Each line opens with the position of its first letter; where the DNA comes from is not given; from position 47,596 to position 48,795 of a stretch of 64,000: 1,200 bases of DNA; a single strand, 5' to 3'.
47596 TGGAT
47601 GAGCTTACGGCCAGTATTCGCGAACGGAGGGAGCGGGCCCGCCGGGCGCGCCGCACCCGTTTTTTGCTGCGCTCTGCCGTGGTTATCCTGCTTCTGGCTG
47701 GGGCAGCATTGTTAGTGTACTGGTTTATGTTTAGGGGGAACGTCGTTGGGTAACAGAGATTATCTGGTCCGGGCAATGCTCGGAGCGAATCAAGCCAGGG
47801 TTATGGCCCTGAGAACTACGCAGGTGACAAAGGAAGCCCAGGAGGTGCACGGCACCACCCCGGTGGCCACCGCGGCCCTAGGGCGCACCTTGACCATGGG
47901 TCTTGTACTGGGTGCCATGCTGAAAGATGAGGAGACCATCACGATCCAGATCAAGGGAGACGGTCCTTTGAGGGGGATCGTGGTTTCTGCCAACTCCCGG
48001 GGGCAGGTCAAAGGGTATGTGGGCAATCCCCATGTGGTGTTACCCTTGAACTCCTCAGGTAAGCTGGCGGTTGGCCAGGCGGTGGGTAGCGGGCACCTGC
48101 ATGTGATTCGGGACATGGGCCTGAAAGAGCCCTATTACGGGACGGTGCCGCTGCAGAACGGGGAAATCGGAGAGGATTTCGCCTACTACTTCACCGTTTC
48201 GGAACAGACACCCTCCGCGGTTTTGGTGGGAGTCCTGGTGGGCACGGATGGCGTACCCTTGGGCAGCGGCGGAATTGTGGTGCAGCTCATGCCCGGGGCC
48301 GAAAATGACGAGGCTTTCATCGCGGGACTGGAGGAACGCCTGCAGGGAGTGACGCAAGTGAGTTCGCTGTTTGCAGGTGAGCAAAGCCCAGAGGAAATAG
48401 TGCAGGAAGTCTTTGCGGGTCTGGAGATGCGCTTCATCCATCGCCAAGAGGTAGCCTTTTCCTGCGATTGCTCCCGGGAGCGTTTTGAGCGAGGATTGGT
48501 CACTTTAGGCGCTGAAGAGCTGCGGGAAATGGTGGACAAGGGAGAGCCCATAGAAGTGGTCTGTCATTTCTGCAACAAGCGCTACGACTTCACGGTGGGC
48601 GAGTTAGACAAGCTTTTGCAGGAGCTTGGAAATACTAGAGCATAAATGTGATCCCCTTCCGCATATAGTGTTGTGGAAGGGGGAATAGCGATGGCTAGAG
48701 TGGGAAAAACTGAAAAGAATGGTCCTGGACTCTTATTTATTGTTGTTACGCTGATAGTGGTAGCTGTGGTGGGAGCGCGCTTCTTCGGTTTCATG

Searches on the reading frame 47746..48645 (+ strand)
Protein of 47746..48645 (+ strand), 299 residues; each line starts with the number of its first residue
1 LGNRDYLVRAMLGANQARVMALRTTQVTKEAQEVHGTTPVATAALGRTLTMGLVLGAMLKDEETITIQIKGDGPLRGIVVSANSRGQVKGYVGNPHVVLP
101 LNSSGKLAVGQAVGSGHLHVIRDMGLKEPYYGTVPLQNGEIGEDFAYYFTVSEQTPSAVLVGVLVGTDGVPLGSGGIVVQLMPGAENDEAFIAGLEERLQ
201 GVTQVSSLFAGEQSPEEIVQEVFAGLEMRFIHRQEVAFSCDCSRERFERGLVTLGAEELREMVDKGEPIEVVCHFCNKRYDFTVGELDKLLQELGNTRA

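Call 29: search_protein_families(library=pfam, proteins=[window:47746-48645:+], max_evalue=0.00001)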
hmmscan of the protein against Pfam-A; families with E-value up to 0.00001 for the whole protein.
window:47746-48645:+ (299 aa): 1 family
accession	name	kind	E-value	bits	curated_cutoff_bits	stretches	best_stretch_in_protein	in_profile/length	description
PF01430.24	HSP33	-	2.5e-97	326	21.4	1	5-283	1-273/273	Hsp33 protein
